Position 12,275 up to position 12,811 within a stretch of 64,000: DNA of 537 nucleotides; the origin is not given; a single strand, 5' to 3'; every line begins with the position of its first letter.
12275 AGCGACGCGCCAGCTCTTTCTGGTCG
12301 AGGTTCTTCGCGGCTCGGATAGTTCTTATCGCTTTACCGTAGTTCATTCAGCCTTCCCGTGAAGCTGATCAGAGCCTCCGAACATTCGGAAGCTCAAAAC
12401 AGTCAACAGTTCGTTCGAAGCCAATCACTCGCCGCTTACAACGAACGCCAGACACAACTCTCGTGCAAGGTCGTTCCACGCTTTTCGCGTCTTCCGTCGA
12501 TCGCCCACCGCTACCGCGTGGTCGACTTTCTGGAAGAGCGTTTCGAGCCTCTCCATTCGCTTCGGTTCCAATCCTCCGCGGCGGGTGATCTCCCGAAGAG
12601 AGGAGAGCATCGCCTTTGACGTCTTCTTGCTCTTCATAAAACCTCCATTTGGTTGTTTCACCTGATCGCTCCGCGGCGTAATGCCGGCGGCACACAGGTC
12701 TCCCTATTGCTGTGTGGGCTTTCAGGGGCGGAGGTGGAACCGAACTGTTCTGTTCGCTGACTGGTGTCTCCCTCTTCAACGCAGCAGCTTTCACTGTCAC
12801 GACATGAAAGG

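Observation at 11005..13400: Retron-like reverse transcriptase translationally coupled to an XRE HTH gene, with a highly structured 0.7-kb upstream region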

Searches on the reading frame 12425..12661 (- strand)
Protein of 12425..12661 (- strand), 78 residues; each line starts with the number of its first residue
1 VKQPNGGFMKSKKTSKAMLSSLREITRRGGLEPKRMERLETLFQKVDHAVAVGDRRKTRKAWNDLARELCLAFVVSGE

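Call 3: search_protein_families(library=pfam, proteins=[window:12425-12661:-], max_evalue=0.01)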
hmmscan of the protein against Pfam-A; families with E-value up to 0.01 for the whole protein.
window:12425-12661:- (78 aa): 0 families

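Call 4: search_protein_families(library=padloc, proteins=[window:12425-12661:-], max_evalue=0.01)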
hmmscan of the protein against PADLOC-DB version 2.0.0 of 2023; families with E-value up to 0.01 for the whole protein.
window:12425-12661:- (78 aa): 1 family
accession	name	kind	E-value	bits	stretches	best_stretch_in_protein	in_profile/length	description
PDLC00540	JetA2|JetA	-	0.0093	12.8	0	18-67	113-163/496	DUF2397 domain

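Call 16: find_homologous_proteins(query=window:12428-12637:-, max_evalue=1)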
Query seq(70 aa) (70 aa): 3 proteins with E <= 1 among 4 candidates.
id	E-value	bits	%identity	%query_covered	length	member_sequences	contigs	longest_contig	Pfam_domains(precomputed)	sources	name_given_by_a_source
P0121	1.7e-37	143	100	100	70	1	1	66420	-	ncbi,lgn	-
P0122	3.7e-27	110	80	100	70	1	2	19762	-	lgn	-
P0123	7.6e-26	106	77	100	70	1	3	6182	-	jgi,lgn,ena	-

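Call 51: find_homologous_proteins(query=A4, max_evalue=0.001)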
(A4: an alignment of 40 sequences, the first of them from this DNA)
Query A4 (40 sequences) (70 aa, profile of the alignment): 33 proteins with E <= 0.001 among 748 candidates.
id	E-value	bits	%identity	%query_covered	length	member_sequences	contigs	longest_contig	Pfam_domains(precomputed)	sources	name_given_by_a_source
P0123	1.0e-20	91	77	100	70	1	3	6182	-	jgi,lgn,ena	-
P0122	1.9e-20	90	80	100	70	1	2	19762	-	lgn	-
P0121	3.5e-18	83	100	100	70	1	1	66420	-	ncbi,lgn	-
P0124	2.0e-17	80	-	-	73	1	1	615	-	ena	-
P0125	1.4e-15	75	-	-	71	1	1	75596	-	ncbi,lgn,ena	-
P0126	4.5e-15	73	21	100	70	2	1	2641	-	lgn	-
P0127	1.4e-14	71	23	50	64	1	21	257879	-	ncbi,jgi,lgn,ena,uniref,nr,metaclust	ncbi:hypothetical protein A2630_00640 [Candidatus Woesebacteria bacterium RIFCSPHIGHO2_01_FULL_44_10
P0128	4.6e-14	70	-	-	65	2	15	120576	-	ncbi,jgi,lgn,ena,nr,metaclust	ncbi:MAG: hypothetical protein CO135_03810 [Candidatus Levybacteria bacterium CG_4_9_14_3_um_filter_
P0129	1.6e-13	68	-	-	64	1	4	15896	-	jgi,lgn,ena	-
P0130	2.8e-13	67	-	-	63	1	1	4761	-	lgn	-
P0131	3.1e-13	67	-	-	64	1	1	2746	-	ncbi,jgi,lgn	-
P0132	7.2e-13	66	-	-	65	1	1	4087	-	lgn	-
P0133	1.1e-12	65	-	-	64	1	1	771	-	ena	-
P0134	2.0e-12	65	-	-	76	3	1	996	-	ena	-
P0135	2.3e-12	64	33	26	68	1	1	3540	-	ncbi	-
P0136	3.5e-12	64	27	46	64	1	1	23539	-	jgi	jgi:hypothetical protein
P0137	4.1e-12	63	20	86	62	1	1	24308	-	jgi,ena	-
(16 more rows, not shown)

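Call 54: search_protein_families(library=ncbifam, proteins=[window:12428-12637:-], max_evalue=0.001)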
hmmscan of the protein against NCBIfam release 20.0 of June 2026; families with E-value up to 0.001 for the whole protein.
seq(70 aa): 0 families

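Call 57: predict_structure(alignment_id=A5)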
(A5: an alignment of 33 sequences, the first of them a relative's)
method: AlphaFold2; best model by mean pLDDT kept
length: 70 residues; sequences in the alignment: 33
mean_pLDDT: 84.6   pTM: 0.69
mean pLDDT of the five models: 84.6, 83.8, 80.0, 76.0, 74.9
residues with pLDDT >= 90: 31; 70-90: 30; 50-70: 7; < 50: 2
segments of 3 or more residues with pLDDT < 50: none
pLDDT, mean of each block of 10 residues (from residue 1): 68 89 88 92 91 93 72
secondary structure, 60 per line:
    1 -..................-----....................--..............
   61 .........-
elements in order: H2-19 H25-44 H47-69

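Call 62: fold_search(model_id=the predicted structure, library=pdb)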
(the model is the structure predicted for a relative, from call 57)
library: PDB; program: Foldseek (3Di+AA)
matches with E <= 10: 379; with E <= 0.001: 0
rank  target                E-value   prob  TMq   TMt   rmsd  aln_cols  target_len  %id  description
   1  7jrl                  4.2e-01  0.87  0.54  0.09   5.1        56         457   18  The structure of CBM51-2 in complex with GlcNAc and INT domains from Clostridium perfringens ZmpB (released 2021-02-03)
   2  7k3h_B                5.9e-01  0.80  0.56  0.43   5.7        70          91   18  Crystal structure of deep network hallucinated protein 0217 (released 2021-12-22)
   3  9fco_T                6.7e-01  0.63  0.49  0.42  13.3        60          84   28  Structure of E. coli 30S-IF1-IF3-mRNA-Kasugamycin complex (released 2025-03-19)
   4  9grx_7                7.6e-01  0.97  0.54  0.27   0.6        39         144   31  NDH-PSI-LHCI supercomplex from S. oleracea (released 2025-02-12)
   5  7jrm                  7.6e-01  0.95  0.53  0.08   0.8        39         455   20  The structure of CBM51-2 and INT domains from Clostridium perfringens ZmpB (released 2021-02-03)
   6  4ezy_A                9.9e-01  0.72  0.58  0.22   3.7        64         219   16  Crystal structure of the substrate binding domain of E.coli DnaK in complex with the designer peptide NRLILTG (released 2013-04-17)
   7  9a7e_B                1.1e+00  0.63  0.49  0.20   9.0        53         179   15  Integrative model of CLPC-YPIB by crosslinking MS and deep learning (released 2024-09-18)
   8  9a2i_MODEL_1_A        1.2e+00  0.69  0.61  0.09   3.6        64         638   14  Model of E. coli DnaK by in-cell photo-crosslinking MS and deep learning (released 2023-02-24)
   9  2yxh_A                1.2e+00  0.60  0.56  0.35   7.8        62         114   18  Crystal structure of mazG-related protein from Thermotoga maritima (released 2007-10-30)
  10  3dpo_A                1.3e+00  0.69  0.59  0.23   3.4        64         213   16  Crystal structure of the substrate binding domain of E. coli DnaK in complex with a short pyrrhocoricin-derived inhibi (released 2009-03-10)
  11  4ezn_A                1.3e+00  0.66  0.56  0.22   3.4        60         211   17  Crystal structure of the substrate binding domain of E.coli DnaK in complex with pyrrhocoricin (released 2013-04-17)
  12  8qbt_2                1.4e+00  0.51  0.48  0.43  10.2        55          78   22  E. coli ApdP-stalled ribosomal complex (released 2024-03-20)
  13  4f01_A                1.5e+00  0.63  0.59  0.22   3.4        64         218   16  Crystal structure of an artificial dimeric DnaK complex (released 2013-04-17)
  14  7fia                  1.6e+00  0.84  0.53  0.24   0.8        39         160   15  Structure of AcrIF23 (released 2022-07-27)
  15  4r5j_D                1.6e+00  0.57  0.61  0.23   4.3        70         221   14  Crystal structure of the DnaK C-terminus (Dnak-SBD-A) (released 2014-09-10)
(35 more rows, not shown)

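Call 110: search_protein_representatives(alignment_id=A5)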
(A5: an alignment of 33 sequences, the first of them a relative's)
Query: 33 sequences, 66 profile positions. Proteins with E-value up to 0.001 (for the whole library): 282; up to 1e-10: 28; up to 1e-30: 0. The best 150 are listed.
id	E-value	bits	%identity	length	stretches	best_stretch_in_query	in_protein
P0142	1.2e-23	98.8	-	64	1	2-65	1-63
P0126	1.3e-19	85.9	-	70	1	1-66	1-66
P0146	1.3e-19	85.9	-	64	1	2-66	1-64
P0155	8.7e-16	73.6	-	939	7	12-34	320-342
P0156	1.0e-14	70.2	-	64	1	2-62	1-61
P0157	2.4e-14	69.0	-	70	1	1-65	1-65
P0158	2.6e-14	68.9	-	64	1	3-65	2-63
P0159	7.2e-14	67.5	-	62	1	2-62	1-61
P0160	2.2e-13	66.0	-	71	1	1-63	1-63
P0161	2.9e-13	65.6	-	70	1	1-65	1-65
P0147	4.4e-13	65.0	-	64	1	2-66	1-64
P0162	5.5e-13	64.7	-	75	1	1-65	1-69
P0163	8.6e-13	64.0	-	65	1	1-63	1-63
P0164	1.9e-12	62.9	-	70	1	1-63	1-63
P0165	2.2e-12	62.7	-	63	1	6-63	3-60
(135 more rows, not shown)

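Call 111: find_encoding_contigs(protein=P0136, flank=2500, max_places=1)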
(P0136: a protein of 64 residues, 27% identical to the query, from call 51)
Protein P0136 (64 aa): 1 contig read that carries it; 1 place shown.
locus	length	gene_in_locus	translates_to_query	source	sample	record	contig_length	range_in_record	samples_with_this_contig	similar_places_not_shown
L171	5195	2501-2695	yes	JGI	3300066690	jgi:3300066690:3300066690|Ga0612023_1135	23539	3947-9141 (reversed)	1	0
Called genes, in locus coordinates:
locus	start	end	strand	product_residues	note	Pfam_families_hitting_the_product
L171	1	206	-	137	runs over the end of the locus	PF04002:RadC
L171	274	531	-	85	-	-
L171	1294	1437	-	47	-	-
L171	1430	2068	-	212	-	PF12705:PDDEXK_1 (weak)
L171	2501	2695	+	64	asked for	-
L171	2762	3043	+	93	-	PF13560:HTH_31, PF12844:HTH_19, PF13443:HTH_26 (faint), PF01381:HTH_3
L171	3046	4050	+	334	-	PF00078:RVT_1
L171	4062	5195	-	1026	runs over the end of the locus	PF04313:HSDR_N, PF04851:ResIII, PF18766:SWI2_SNF2, PF22679:T1R_D3-like, PF11867:T1RH-like_C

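Call 112: find_encoding_contigs(protein=P0137, flank=2500, max_places=1)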
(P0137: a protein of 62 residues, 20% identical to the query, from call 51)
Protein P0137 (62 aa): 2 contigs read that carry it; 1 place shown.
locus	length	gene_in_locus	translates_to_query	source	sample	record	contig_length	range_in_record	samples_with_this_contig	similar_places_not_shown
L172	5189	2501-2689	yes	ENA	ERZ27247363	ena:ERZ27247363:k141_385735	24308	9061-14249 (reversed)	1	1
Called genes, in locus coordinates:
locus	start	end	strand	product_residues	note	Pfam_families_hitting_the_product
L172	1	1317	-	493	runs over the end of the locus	PF11074:DUF2779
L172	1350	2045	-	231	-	-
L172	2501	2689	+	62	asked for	-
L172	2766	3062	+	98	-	PF12844:HTH_19, PF13560:HTH_31, PF01381:HTH_3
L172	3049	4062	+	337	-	PF00078:RVT_1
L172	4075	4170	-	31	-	-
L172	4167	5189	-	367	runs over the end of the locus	PF03235:GmrSD_N, PF01844:HNH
